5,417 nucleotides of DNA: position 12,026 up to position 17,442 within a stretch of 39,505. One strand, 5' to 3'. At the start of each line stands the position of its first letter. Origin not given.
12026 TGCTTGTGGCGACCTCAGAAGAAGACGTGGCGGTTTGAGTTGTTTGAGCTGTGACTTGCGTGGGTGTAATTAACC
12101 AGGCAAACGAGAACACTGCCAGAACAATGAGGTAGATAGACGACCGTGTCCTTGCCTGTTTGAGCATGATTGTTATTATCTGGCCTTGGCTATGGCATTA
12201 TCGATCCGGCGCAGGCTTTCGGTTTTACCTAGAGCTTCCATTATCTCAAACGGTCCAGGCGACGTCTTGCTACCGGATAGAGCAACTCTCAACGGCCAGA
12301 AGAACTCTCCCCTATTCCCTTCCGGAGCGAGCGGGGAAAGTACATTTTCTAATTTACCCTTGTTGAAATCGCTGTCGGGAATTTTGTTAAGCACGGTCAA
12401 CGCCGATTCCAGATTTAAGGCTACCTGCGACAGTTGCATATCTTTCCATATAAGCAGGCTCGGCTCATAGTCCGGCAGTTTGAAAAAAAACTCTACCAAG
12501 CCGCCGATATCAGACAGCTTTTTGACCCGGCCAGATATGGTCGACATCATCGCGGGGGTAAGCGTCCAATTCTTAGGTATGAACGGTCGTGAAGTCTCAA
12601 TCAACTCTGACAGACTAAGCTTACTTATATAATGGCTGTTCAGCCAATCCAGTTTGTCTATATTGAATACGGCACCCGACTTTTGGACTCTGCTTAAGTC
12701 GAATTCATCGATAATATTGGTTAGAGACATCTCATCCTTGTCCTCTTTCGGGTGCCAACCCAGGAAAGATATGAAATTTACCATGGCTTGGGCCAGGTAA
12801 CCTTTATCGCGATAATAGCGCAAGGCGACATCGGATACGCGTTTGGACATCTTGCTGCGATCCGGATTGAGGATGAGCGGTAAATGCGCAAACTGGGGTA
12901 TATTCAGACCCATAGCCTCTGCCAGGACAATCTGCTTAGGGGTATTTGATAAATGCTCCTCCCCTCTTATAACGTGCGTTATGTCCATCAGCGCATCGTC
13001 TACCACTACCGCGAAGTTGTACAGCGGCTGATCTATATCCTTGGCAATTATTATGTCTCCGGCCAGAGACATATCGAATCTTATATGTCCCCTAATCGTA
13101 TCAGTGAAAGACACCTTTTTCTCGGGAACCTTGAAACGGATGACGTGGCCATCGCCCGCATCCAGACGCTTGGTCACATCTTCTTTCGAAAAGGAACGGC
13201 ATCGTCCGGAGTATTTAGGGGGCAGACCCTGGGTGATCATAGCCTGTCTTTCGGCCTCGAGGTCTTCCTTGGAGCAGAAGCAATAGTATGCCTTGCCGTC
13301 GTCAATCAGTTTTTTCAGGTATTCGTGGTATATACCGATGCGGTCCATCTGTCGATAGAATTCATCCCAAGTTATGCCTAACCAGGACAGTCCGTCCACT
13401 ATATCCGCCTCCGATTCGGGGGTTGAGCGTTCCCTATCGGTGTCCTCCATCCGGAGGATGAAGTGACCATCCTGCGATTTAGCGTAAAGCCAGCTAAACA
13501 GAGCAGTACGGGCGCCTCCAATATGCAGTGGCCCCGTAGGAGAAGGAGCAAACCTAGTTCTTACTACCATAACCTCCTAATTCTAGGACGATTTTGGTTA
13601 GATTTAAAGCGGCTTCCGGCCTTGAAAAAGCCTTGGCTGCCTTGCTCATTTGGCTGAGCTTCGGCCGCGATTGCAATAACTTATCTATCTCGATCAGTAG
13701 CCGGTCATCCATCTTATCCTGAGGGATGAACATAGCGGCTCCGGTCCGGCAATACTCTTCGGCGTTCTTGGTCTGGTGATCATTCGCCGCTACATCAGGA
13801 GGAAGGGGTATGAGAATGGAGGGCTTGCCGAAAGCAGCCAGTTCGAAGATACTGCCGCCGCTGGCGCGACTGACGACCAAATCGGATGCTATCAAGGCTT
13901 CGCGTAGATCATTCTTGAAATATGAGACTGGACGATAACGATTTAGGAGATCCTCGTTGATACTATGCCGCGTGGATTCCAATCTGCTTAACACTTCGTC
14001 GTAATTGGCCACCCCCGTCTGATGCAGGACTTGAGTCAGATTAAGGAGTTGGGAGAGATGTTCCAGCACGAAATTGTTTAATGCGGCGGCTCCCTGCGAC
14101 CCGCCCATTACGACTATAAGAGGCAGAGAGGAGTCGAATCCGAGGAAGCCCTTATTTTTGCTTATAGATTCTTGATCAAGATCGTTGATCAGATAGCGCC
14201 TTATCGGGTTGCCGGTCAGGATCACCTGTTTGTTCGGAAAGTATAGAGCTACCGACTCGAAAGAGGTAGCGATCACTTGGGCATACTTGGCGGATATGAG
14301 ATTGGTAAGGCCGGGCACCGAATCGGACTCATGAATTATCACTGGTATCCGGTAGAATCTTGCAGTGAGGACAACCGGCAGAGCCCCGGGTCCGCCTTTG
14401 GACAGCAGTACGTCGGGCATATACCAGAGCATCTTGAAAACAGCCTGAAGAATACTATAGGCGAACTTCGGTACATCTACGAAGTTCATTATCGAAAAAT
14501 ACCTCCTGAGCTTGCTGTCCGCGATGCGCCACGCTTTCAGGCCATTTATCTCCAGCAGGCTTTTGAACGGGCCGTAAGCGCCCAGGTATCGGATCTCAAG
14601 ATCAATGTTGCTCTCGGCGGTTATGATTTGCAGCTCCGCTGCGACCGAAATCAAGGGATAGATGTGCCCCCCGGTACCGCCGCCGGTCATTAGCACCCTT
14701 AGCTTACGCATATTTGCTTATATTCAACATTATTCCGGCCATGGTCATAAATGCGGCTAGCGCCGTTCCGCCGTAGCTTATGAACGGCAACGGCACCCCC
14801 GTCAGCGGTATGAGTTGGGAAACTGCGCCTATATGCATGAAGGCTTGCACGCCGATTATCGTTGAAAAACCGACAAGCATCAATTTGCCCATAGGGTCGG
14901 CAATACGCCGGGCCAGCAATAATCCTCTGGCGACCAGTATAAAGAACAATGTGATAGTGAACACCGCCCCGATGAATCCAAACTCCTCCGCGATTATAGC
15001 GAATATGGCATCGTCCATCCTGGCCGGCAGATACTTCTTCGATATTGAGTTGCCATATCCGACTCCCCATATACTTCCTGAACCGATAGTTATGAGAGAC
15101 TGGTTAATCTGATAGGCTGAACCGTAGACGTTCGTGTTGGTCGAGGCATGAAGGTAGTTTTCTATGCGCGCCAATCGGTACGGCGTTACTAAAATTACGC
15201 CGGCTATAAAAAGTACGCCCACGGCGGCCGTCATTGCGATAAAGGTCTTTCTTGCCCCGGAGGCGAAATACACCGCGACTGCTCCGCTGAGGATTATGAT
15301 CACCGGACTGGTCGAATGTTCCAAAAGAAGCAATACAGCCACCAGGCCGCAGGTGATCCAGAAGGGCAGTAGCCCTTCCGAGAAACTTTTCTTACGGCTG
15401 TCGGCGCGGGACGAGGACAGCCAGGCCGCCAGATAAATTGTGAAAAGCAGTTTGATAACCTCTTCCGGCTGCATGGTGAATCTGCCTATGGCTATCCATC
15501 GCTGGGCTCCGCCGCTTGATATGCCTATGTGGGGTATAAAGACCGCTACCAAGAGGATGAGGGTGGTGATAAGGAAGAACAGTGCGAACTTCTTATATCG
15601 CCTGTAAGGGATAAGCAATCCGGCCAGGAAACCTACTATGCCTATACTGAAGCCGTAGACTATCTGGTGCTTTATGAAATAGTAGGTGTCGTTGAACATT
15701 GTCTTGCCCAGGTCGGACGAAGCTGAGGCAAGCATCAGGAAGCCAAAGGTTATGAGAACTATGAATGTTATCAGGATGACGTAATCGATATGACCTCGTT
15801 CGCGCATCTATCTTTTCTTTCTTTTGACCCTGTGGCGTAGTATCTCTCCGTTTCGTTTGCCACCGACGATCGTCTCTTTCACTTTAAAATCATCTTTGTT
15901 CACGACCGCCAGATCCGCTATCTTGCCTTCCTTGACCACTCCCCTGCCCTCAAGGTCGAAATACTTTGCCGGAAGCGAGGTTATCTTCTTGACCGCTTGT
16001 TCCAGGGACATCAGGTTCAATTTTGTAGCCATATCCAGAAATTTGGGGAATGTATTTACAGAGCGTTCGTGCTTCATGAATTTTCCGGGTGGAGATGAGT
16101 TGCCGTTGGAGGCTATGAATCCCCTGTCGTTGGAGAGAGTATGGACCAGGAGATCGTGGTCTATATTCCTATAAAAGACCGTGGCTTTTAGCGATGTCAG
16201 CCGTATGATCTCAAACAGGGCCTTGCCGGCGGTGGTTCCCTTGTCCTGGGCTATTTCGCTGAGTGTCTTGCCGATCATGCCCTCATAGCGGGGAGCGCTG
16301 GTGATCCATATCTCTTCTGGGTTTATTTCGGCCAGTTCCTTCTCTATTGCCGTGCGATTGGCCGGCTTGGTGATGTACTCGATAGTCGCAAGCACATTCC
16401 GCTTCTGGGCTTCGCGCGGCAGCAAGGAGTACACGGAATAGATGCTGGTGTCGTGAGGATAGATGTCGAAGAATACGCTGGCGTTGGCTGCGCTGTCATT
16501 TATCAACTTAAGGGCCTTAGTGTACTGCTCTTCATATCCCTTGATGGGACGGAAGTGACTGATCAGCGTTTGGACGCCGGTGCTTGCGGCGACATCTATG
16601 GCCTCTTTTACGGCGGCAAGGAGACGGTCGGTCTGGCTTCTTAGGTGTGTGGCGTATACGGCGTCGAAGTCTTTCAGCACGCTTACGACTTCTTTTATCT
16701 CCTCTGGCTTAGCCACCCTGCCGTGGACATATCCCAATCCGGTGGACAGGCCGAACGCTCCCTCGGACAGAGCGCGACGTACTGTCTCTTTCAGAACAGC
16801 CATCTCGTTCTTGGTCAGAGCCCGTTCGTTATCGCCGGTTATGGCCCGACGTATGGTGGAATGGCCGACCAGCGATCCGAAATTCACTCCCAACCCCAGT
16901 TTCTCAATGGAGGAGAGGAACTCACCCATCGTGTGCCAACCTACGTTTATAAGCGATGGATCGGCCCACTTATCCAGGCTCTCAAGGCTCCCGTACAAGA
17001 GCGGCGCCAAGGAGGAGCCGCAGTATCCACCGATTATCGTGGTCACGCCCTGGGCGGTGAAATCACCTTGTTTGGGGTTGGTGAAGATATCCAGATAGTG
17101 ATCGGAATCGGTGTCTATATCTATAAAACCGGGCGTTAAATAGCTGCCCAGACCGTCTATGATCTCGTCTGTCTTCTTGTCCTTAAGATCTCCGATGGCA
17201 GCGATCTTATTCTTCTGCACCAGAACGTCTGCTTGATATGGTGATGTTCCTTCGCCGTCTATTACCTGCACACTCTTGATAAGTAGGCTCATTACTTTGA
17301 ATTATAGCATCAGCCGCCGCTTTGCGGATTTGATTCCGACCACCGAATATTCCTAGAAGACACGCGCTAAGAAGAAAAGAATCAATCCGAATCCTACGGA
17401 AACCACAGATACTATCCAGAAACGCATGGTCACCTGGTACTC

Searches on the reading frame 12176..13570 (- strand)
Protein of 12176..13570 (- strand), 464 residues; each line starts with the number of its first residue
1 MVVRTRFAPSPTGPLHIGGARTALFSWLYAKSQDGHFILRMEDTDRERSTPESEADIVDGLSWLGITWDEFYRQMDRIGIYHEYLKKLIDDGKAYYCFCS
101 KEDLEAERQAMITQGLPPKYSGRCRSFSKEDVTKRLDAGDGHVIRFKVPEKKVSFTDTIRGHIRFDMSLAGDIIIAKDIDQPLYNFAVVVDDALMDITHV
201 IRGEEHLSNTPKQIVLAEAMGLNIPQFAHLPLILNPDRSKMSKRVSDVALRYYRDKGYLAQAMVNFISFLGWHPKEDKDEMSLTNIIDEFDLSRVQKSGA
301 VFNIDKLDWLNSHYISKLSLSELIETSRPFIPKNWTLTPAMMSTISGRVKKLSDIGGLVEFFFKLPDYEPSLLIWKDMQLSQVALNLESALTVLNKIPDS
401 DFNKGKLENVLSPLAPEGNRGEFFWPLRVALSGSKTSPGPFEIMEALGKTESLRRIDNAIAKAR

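Call 70: search_protein_families(library=pfam, proteins=[window:12176-13570:-], max_evalue=0.001)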
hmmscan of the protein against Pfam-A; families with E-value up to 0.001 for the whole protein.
window:12176-13570:- (464 aa): 2 families
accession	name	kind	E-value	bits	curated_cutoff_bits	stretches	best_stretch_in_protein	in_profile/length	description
PF00749.27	tRNA-synt_1c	-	2.6e-103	345.7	23.4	1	3-309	2-314/314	tRNA synthetases class I (E and Q), catalytic domain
PF19269.4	Anticodon_2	-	1.1e-22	81.3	23.6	1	323-460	2-141/141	Anticodon binding domain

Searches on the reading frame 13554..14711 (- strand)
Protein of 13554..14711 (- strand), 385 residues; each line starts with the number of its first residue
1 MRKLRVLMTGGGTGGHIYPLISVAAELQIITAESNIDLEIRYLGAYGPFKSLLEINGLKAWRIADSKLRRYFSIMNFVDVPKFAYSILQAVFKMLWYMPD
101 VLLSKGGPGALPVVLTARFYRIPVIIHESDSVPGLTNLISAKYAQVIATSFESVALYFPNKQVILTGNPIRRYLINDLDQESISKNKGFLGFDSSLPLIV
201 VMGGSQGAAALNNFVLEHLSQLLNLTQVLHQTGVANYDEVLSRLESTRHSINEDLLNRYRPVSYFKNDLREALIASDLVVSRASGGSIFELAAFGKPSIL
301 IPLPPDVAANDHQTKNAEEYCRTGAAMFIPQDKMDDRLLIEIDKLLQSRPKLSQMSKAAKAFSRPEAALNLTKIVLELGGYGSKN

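Call 70: search_protein_families(library=pfam, proteins=[window:13554-14711:-], max_evalue=0.001)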
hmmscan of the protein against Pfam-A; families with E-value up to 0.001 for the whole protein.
window:13554-14711:- (385 aa): 2 families
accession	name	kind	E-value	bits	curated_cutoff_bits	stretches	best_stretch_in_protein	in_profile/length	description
PF04101.22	Glyco_tran_28_C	-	1.2e-31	110.4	22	1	199-368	2-163/166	Glycosyltransferase family 28 C-terminal domain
PF03033.26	Glyco_transf_28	-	2e-24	86.7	26.2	1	6-148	1-138/139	Glycosyltransferase family 28 N-terminal domain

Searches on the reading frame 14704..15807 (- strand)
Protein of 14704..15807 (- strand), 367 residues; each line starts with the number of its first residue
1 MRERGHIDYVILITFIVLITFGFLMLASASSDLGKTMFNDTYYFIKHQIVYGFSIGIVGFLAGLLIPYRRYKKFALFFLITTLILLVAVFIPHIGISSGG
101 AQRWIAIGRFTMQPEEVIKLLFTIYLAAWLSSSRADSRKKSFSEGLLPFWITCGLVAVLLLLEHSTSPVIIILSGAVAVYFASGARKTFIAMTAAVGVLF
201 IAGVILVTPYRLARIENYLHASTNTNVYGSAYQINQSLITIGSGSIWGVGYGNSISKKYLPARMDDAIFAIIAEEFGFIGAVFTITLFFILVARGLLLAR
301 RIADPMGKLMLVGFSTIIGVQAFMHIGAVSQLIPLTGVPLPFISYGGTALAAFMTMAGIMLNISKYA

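Call 70: search_protein_families(library=pfam, proteins=[window:14704-15807:-], max_evalue=0.001)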
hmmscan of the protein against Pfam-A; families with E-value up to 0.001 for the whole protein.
window:14704-15807:- (367 aa): 1 family
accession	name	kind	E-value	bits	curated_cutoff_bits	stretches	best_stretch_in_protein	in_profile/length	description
PF01098.24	FTSW_RODA_SPOVE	-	4.2e-86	289.6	26.4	1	11-366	4-353/356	Cell cycle protein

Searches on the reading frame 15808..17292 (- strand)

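Call 70: search_protein_families(library=pfam, proteins=[window:15808-17292:-], max_evalue=0.001)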
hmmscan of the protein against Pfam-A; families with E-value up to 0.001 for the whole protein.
window:15808-17292:- (494 aa): 2 families
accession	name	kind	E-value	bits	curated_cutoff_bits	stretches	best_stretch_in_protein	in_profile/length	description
PF01979.26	Amidohydro_1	-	4.3e-11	43.1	25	1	420-479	263-343/345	Amidohydrolase family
PF07969.17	Amidohydro_3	-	2.5e-10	40.9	29.7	1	425-474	404-454/472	Amidohydrolase family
